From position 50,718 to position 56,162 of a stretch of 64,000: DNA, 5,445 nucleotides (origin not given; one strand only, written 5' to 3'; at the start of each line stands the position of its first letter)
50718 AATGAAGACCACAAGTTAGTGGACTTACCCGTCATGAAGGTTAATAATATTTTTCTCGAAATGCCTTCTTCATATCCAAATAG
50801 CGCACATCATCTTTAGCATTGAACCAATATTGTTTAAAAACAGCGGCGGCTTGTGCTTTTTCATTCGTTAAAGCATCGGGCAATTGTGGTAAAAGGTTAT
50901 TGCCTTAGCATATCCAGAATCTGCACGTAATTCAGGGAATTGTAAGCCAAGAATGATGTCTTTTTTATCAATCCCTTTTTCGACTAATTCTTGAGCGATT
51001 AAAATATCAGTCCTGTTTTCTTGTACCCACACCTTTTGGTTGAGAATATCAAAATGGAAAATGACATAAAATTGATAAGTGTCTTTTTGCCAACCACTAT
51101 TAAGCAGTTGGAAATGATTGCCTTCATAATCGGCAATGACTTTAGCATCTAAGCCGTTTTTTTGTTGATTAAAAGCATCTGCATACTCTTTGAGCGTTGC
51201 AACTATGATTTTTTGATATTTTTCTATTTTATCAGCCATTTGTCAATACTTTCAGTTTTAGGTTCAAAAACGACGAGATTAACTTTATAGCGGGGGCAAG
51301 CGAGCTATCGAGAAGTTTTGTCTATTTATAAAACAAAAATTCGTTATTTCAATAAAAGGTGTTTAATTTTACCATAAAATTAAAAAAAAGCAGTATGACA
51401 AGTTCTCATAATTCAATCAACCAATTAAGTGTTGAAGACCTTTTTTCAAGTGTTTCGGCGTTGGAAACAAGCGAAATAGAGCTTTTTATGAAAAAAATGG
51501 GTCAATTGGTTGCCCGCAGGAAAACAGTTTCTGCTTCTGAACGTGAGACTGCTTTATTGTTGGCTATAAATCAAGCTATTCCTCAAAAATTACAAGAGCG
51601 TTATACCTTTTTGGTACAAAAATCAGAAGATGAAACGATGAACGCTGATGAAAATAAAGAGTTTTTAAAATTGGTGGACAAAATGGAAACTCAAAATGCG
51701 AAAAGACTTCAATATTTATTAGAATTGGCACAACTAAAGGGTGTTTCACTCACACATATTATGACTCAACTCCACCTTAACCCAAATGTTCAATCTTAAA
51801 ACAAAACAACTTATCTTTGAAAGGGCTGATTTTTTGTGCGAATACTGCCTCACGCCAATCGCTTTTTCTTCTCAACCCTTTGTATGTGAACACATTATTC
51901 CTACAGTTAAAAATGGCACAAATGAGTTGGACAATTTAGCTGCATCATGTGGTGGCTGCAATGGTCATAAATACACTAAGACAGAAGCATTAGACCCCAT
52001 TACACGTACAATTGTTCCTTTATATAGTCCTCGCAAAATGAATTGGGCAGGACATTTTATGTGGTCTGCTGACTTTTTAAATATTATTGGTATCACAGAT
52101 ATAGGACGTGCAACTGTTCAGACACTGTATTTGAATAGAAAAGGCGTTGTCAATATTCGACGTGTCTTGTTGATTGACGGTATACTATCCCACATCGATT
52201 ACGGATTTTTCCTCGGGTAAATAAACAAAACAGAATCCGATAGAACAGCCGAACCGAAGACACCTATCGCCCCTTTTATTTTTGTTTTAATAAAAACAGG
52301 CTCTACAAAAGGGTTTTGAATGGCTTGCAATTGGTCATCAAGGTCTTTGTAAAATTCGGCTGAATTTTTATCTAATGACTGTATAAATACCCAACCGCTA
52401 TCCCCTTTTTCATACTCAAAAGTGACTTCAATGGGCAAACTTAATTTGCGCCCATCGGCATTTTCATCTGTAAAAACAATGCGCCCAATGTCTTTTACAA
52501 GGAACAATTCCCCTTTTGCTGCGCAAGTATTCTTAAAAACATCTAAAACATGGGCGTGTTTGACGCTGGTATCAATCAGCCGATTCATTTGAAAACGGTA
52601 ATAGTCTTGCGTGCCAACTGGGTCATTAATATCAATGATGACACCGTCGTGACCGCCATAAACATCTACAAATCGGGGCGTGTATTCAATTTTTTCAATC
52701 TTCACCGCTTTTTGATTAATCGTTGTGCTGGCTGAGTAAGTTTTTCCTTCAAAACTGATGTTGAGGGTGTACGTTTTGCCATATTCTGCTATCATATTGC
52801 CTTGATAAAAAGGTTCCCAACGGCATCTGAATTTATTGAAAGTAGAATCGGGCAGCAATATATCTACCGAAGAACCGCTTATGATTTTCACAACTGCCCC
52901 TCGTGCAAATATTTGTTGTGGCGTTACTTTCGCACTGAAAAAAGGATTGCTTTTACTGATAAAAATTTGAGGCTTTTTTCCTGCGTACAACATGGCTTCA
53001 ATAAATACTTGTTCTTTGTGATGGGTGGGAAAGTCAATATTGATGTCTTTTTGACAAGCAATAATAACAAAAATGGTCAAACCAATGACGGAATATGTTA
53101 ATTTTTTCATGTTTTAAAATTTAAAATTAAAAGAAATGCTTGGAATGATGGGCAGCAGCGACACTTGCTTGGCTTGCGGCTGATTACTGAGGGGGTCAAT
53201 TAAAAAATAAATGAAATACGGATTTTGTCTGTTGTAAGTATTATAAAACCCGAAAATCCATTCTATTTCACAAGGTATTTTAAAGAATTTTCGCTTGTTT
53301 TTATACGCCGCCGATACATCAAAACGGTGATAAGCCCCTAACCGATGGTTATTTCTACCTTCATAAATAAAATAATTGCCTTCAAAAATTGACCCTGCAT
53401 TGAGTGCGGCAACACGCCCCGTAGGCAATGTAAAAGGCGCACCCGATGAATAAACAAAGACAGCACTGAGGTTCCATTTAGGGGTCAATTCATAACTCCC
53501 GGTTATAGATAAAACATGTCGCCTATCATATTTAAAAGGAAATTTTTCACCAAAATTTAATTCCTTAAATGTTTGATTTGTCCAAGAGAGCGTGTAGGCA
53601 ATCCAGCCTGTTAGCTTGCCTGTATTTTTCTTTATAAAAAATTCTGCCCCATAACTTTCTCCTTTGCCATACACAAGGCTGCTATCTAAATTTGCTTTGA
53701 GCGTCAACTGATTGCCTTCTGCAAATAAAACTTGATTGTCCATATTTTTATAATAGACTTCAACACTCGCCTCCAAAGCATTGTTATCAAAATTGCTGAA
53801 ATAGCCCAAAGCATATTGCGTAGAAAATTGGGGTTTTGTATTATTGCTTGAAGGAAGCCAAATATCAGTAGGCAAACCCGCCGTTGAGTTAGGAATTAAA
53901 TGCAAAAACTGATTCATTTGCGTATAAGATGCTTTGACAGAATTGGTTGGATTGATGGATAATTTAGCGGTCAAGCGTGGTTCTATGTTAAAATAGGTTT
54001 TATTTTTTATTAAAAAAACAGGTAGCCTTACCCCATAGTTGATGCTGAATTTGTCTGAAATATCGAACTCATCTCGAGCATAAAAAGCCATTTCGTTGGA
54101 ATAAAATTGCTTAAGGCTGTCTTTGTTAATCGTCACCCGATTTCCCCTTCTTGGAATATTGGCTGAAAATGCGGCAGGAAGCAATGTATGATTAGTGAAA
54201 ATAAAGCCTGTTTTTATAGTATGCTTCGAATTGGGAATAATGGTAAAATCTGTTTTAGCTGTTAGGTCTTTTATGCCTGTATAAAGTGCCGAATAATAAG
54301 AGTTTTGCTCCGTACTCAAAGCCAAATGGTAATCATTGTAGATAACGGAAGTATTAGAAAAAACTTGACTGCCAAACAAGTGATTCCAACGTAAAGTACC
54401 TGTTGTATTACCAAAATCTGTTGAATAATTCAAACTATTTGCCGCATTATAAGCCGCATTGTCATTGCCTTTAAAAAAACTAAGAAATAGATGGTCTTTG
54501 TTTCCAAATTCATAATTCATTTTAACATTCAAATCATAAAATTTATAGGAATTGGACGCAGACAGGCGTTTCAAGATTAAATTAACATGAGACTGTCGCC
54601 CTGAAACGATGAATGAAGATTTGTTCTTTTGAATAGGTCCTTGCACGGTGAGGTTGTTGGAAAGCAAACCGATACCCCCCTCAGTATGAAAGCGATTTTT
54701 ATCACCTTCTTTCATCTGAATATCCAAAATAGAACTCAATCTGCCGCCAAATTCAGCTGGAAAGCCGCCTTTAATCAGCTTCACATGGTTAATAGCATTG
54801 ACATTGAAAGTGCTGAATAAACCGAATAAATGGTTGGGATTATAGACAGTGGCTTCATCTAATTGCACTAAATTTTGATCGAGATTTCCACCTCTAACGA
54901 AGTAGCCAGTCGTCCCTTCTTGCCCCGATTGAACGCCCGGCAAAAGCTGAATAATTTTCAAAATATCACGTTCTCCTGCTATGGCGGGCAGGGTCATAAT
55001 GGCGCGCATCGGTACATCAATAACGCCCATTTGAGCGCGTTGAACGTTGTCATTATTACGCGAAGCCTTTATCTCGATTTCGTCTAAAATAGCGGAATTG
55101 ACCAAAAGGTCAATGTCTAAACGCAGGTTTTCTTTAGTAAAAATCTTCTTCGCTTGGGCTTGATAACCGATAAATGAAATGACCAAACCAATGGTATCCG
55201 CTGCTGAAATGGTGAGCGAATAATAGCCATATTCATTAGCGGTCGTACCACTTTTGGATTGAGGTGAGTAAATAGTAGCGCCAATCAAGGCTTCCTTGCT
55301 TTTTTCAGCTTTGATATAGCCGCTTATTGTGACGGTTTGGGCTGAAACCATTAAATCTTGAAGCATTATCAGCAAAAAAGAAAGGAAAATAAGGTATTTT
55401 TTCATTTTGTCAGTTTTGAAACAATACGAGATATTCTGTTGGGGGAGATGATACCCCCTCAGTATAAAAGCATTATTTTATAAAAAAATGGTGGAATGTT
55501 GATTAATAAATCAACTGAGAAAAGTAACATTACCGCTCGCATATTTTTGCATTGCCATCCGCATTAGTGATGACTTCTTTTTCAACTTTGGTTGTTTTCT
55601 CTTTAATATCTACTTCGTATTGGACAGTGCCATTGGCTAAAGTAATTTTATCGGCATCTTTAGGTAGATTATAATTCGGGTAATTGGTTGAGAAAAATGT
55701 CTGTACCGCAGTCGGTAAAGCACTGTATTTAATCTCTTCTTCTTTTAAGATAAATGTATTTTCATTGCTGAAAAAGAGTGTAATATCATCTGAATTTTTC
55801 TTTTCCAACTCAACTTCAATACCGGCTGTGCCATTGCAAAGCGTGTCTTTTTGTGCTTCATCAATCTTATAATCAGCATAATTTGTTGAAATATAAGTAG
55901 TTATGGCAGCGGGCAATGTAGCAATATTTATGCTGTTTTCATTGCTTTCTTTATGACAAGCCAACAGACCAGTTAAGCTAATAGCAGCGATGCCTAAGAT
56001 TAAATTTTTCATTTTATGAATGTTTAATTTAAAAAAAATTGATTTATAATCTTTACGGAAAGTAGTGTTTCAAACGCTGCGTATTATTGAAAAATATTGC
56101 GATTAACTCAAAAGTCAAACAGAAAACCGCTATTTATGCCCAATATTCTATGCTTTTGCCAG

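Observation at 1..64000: Massively over-represented 10-13 nt motif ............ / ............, resembling a DNA-uptake-sequence-type genomic signature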

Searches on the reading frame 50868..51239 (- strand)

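Call 29: search_protein_families(library=pfam, proteins=[window:50868-51239:-])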
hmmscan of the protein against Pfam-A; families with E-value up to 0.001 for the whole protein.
window:50868-51239:- (123 aa): 1 family
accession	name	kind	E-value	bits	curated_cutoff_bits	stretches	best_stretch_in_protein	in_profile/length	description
PF08869.16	XisI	-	2.5e-32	112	25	1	3-111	2-109/110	XisI protein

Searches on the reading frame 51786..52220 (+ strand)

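Call 30: search_protein_families(library=pfam, proteins=[window:51786-52220:+])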
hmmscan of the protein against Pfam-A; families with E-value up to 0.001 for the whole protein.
window:51786-52220:+ (144 aa): 2 families
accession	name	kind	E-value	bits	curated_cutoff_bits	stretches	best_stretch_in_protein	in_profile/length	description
PF01844.29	HNH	-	9.1e-11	42.2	21.4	1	18-63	1-45/47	HNH endonuclease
PF14279.12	HNH_5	-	1.4e-06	28.6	27.5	1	18-67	1-48/56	HNH endonuclease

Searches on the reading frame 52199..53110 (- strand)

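Call 30: search_protein_families(library=pfam, proteins=[window:52199-53110:-])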
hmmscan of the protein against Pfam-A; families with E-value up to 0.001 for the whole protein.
window:52199-53110:- (303 aa): 1 family
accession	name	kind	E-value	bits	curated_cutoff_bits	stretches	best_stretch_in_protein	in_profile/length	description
PF14054.11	DUF4249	-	4.1e-22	79.5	28.5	1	21-288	2-263/269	Domain of unknown function (DUF4249)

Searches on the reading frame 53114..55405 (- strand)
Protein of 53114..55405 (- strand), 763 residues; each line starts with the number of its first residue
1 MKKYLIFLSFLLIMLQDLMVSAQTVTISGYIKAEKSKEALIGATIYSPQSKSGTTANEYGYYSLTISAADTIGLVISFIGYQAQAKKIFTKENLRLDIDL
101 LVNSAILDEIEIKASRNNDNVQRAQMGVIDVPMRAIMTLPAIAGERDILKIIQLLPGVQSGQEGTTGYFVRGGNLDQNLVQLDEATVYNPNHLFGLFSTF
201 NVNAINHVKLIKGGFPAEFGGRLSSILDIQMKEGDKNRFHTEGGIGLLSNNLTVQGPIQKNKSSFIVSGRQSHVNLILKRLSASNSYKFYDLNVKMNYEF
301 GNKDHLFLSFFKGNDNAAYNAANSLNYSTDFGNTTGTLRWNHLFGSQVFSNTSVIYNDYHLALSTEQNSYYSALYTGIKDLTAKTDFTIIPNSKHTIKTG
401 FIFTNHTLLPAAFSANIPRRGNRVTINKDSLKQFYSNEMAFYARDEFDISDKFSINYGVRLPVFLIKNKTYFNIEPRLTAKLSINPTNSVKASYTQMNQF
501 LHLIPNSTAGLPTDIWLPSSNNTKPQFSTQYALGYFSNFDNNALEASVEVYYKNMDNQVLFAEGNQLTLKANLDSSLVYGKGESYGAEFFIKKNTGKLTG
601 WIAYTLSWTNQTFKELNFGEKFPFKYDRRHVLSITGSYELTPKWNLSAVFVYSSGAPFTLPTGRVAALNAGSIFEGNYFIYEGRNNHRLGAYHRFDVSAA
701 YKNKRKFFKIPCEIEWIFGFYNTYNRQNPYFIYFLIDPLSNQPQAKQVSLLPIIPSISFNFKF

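Call 8: search_protein_families(library=ncbifam, proteins=[window:53114-55405:-])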
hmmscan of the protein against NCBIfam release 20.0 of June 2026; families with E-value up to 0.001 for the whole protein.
window:53114-55405:- (763 aa): 0 families

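Call 30: search_protein_families(library=pfam, proteins=[window:53114-55405:-])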
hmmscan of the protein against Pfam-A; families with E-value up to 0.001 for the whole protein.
window:53114-55405:- (763 aa): 4 families
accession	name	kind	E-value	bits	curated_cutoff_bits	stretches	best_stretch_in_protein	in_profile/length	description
PF13715.12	CarbopepD_reg_2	-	1.1e-15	57.8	32.2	1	27-108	1-84/88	CarboxypepD_reg-like domain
PF25183.1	OMP_b-brl_4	-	1.2e-09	37.6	30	0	427-557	356-467/838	Outer membrane beta barrel domain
PF07715.20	Plug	-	8.5e-08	33.1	23.9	1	145-222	22-102/107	TonB-dependent Receptor Plug Domain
PF13620.12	CarboxypepD_reg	-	2.8e-06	28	32.3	1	26-99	1-80/82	Carboxypeptidase regulatory-like domain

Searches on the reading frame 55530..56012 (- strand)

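Call 30: search_protein_families(library=pfam, proteins=[window:55530-56012:-])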
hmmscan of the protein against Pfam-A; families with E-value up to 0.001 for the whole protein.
window:55530-56012:- (160 aa): 1 family
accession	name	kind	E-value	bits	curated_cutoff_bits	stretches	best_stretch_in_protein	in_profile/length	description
PF11396.14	PepSY_like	-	9.2e-10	39.1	28.3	2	23-88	26-82/83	Putative beta-lactamase-inhibitor-like, PepSY-like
